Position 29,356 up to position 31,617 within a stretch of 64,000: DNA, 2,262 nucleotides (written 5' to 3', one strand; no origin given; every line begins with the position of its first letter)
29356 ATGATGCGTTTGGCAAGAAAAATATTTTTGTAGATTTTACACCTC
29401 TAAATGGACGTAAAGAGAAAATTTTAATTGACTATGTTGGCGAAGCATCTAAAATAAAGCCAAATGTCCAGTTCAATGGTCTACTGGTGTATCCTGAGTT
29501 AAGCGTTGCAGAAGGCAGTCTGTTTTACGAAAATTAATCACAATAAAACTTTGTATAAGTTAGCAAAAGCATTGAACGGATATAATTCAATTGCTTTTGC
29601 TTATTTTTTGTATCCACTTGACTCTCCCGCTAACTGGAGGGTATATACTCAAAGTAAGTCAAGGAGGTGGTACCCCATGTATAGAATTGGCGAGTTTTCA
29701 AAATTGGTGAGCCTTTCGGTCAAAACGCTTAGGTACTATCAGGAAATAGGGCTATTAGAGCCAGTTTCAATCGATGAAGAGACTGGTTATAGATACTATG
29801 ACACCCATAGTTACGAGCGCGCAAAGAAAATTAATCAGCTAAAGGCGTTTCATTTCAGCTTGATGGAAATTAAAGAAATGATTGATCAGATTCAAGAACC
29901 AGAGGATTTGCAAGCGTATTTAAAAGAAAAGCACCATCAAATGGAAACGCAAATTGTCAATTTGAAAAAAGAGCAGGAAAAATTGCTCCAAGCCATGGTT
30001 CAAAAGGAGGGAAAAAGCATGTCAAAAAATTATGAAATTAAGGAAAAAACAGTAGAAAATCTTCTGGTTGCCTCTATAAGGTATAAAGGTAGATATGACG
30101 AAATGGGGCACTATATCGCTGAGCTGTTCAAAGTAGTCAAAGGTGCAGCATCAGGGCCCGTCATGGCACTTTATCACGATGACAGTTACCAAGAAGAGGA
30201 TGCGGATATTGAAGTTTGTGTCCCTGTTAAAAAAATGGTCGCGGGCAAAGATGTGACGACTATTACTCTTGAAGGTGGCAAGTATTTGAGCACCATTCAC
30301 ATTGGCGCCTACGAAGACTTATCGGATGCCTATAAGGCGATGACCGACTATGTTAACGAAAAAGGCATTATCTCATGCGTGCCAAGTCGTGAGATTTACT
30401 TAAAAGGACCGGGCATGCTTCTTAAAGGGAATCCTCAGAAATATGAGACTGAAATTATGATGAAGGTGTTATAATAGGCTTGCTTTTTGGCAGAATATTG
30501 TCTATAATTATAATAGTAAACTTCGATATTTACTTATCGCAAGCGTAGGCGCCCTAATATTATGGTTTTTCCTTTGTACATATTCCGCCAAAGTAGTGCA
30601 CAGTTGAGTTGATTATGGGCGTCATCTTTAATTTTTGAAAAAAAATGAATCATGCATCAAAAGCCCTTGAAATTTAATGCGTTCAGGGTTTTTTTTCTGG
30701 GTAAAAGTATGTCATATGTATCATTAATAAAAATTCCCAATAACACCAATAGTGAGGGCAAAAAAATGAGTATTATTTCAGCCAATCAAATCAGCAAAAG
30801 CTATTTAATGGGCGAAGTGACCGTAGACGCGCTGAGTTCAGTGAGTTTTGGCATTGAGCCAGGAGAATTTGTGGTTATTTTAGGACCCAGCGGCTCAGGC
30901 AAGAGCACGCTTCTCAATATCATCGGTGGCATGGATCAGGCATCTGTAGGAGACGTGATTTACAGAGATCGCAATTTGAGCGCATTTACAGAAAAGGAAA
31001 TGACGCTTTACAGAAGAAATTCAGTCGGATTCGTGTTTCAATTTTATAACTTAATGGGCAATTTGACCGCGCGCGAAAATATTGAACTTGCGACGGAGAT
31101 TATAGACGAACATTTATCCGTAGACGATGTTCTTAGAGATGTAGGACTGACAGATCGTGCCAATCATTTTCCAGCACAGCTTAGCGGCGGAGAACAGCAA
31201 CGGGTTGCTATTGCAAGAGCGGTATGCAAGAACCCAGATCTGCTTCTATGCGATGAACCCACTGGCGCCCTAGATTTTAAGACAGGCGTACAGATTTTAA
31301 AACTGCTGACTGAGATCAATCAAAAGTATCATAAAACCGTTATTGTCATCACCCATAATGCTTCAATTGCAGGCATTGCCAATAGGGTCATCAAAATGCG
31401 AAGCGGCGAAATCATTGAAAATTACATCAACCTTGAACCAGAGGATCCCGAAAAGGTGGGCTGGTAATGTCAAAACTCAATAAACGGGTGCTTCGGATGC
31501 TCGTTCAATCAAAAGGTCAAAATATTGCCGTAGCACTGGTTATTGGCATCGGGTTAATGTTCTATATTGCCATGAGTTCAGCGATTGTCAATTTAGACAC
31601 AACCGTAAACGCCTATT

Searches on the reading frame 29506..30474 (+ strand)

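Call 65: search_protein_families(library=pfam, proteins=[window:29506-30474:+], max_evalue=0.001)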
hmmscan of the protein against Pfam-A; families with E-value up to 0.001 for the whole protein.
window:29506-30474:+ (322 aa): 4 families
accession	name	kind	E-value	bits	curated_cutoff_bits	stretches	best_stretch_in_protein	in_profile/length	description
PF06445.20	GyrI-like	-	2.1e-19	70.7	26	2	177-321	2-154/155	GyrI-like small molecule binding domain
PF13411.12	MerR_1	-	4.1e-16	59.3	21.6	1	59-128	1-68/69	MerR HTH family regulatory protein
PF00376.29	MerR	-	3.1e-12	46.5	28.2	1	60-98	1-38/38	MerR family regulatory protein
PF09278.17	MerR-DNA-bind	-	0.00043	21.3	25.4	1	105-161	3-63/65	MerR, DNA binding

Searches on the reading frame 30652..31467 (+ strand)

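Call 65: search_protein_families(library=pfam, proteins=[window:30652-31467:+], max_evalue=0.001)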
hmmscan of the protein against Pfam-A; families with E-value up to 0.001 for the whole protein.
window:30652-31467:+ (271 aa): 6 families
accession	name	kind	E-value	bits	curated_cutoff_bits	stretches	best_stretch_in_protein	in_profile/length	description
PF00005.33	ABC_tran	-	3.4e-34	118.8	25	1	61-204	1-136/137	ABC transporter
PF02463.25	SMC_N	-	1.6e-07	31.4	40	1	72-251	25-213/220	RecF/RecN/SMC N terminal domain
PF13304.12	AAA_21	-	9.9e-07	29.5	27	0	73-116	1-55/304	AAA domain, putative AbiEii toxin, Type IV TA system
PF03193.22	RsgA_GTPase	-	2.6e-05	24.6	30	1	57-105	93-140/174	RsgA GTPase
PF01695.23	IstB_IS21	-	0.00013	22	24.1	0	57-88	79-109/238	IstB-like ATP binding protein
PF13555.12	AAA_29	-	0.00063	19.9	27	0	67-88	18-39/61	P-loop containing region of AAA domain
